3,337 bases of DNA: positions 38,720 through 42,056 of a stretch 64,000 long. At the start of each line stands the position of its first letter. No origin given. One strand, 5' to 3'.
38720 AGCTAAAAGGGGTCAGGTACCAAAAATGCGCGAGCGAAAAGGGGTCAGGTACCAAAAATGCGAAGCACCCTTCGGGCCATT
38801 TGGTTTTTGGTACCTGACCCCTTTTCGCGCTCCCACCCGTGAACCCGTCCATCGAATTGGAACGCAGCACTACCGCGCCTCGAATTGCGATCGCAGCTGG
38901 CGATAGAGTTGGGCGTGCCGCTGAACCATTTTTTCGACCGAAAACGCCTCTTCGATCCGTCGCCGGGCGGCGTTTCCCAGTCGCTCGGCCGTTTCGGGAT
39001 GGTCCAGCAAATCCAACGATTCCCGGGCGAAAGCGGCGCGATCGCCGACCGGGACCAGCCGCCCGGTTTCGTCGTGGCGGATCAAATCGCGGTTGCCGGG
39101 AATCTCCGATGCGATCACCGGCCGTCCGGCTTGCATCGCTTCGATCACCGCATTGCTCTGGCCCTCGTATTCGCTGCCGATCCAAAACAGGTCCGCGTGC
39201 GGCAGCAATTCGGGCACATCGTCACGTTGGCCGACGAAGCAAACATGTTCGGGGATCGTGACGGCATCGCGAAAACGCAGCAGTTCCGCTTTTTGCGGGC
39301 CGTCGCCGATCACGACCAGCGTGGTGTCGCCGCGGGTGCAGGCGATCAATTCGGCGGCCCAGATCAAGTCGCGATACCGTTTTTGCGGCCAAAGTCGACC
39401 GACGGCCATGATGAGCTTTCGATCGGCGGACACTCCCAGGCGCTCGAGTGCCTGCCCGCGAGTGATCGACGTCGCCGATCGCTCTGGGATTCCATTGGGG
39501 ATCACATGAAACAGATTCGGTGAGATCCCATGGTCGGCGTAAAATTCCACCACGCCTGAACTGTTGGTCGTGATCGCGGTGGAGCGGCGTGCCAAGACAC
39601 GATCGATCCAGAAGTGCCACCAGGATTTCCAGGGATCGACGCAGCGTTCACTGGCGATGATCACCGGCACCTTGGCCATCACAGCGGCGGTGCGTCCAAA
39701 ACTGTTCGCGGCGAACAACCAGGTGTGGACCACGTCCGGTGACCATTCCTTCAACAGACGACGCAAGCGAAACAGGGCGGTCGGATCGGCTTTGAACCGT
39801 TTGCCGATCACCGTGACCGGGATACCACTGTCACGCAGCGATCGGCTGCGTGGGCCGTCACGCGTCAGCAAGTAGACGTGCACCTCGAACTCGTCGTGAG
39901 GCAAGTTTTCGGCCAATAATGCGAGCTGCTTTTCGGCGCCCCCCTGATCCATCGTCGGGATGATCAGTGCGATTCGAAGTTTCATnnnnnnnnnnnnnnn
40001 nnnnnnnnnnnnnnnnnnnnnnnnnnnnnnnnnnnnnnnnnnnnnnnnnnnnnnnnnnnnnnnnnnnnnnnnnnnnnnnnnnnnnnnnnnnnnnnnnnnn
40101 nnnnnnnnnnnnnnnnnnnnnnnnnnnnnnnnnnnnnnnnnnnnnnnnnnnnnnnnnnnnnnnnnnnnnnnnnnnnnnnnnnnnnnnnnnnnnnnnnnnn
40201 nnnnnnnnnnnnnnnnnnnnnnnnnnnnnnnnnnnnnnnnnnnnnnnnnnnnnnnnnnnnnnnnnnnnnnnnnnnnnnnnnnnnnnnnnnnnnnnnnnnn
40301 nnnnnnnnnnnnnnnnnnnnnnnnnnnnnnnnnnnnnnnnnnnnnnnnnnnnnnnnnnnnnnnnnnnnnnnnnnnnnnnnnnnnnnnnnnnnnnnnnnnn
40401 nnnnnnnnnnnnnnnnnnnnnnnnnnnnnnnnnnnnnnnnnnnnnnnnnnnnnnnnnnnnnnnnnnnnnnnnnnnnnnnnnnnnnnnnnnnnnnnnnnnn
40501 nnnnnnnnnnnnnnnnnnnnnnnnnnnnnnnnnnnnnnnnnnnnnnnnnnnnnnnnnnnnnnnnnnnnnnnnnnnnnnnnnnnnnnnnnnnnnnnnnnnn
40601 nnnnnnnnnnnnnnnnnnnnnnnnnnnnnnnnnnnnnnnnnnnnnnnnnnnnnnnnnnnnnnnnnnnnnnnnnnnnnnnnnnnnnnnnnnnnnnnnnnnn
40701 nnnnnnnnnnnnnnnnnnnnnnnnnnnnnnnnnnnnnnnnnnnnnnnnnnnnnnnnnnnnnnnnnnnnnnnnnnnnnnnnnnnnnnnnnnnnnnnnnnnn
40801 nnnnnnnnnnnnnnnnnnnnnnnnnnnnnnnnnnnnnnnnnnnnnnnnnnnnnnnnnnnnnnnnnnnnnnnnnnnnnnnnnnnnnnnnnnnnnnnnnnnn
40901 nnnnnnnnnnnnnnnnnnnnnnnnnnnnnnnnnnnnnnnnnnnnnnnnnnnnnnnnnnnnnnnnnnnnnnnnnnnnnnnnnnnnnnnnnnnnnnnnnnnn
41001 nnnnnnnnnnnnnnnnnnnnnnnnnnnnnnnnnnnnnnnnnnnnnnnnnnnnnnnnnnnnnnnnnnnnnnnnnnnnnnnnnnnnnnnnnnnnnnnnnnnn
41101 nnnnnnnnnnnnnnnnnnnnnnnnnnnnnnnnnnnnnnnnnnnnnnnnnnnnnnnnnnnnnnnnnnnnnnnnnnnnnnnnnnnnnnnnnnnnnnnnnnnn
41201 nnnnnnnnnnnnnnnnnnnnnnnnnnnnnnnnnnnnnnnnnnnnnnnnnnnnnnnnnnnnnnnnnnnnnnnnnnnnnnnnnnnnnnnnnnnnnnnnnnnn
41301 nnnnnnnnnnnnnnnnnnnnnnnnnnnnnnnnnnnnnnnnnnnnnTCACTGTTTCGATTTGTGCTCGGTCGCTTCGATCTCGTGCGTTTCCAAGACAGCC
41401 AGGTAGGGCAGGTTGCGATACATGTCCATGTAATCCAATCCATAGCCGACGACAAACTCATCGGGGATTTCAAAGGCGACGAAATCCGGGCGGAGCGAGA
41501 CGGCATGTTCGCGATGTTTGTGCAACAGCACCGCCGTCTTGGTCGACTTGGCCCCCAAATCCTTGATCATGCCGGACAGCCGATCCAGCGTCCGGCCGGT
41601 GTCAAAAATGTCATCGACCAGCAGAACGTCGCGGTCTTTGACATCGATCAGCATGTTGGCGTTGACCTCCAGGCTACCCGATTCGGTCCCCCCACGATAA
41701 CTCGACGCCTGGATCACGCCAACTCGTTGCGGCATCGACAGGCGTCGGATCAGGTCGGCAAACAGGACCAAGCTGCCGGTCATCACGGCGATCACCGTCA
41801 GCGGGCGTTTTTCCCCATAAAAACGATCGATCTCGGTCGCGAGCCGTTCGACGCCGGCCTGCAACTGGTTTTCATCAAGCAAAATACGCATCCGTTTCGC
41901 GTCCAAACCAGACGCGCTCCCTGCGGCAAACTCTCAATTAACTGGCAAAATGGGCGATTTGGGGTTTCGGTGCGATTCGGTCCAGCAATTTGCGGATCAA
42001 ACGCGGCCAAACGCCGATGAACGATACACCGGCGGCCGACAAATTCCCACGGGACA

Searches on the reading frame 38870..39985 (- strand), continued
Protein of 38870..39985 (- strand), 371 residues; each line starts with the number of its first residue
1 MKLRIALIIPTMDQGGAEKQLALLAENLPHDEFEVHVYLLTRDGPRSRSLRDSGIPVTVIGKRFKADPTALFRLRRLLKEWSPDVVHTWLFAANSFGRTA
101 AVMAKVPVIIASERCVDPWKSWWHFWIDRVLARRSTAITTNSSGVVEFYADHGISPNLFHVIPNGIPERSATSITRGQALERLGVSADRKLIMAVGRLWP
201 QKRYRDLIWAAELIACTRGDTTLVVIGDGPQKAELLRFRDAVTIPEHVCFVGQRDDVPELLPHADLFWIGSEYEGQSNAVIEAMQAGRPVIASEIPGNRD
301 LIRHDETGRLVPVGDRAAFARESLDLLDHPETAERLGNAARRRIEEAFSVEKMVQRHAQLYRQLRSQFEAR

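Call 32: find_encoding_contigs(protein=P0015, flank=4000, max_places=2)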
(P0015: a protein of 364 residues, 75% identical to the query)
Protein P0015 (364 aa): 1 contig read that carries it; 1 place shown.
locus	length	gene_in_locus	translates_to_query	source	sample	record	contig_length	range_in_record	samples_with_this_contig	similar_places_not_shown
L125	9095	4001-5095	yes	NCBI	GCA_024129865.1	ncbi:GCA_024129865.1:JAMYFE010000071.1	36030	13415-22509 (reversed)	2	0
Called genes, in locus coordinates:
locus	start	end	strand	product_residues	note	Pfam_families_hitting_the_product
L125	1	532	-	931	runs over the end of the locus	PF02687:FtsX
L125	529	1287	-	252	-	PF00005:ABC_tran, PF02463:SMC_N (faint), PF13304:AAA_21 (faint)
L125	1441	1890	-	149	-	-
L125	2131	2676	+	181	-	PF00156:Pribosyltran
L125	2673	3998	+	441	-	PF13579:Glyco_trans_4_4 (weak), PF00534:Glycos_transf_1 (weak), PF13692:Glyco_trans_1_4 (weak)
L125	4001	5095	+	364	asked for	PF13439:Glyco_transf_4, PF13579:Glyco_trans_4_4, PF20706:GT4-conflict (weak), PF00534:Glycos_transf_1, PF13692:Glyco_trans_1_4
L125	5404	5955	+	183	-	-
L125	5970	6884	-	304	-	PF00535:Glycos_transf_2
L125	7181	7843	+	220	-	-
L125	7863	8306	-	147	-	PF05025:RbsD_FucU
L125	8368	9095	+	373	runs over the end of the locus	PF02163:Peptidase_M50, PF00571:CBS (weak)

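Call 44: find_encoding_contigs(protein=P0019, flank=2500, max_places=1)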
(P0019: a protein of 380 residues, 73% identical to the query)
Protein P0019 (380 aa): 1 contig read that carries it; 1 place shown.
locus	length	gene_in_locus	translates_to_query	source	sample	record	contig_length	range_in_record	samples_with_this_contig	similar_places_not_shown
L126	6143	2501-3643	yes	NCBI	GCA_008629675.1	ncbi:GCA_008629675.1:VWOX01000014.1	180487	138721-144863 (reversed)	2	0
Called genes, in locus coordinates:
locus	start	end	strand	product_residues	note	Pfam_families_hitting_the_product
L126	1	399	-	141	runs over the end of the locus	-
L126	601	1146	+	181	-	PF00156:Pribosyltran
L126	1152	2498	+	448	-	PF13439:Glyco_transf_4 (weak), PF13579:Glyco_trans_4_4, PF00534:Glycos_transf_1 (weak), PF13692:Glyco_trans_1_4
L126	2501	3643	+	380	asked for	PF13439:Glyco_transf_4, PF13579:Glyco_trans_4_4, PF20706:GT4-conflict, PF00534:Glycos_transf_1, PF13692:Glyco_trans_1_4, PF13524:Glyco_trans_1_2 (weak)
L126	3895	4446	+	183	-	-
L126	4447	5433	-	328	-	PF13641:Glyco_tranf_2_3, PF00535:Glycos_transf_2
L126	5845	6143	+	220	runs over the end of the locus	-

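Call 45: find_encoding_contigs(protein=P0033, flank=2500, max_places=1)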
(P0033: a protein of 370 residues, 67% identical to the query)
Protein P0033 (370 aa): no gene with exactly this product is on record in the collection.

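Call 46: find_encoding_contigs(protein=P0049, flank=2500, max_places=1)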
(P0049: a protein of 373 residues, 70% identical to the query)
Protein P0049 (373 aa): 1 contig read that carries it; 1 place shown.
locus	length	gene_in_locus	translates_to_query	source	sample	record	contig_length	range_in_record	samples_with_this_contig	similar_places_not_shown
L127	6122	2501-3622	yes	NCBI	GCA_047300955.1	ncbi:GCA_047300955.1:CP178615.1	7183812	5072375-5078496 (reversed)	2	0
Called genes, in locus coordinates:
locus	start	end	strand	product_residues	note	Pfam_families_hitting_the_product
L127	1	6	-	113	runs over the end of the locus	-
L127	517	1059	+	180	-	PF00156:Pribosyltran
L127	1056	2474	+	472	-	PF13439:Glyco_transf_4, PF13579:Glyco_trans_4_4, PF13692:Glyco_trans_1_4 (weak)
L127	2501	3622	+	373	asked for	PF13439:Glyco_transf_4, PF13579:Glyco_trans_4_4, PF20706:GT4-conflict (weak), PF00534:Glycos_transf_1, PF13692:Glyco_trans_1_4, PF13524:Glyco_trans_1_2 (weak)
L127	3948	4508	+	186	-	-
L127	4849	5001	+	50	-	PF00444:Ribosomal_L36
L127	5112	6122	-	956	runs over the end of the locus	PF13435:Cytochrome_C554 (weak), PF14559:TPR_19 (faint)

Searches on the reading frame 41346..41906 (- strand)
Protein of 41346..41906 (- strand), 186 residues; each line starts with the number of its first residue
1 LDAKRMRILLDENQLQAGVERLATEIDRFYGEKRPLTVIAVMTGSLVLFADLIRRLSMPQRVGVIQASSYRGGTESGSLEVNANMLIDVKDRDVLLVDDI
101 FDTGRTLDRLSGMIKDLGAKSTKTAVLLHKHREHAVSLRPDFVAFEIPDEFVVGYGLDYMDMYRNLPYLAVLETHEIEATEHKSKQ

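Call 7: search_protein_families(library=pfam, proteins=[window:41346-41906:-])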
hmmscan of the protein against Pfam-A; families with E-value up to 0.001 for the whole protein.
window:41346-41906:- (186 aa): 1 family
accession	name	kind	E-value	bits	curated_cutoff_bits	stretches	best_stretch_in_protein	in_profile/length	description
PF00156.33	Pribosyltran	-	4.7e-26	91.4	26.3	1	10-159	6-157/158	Phosphoribosyl transferase domain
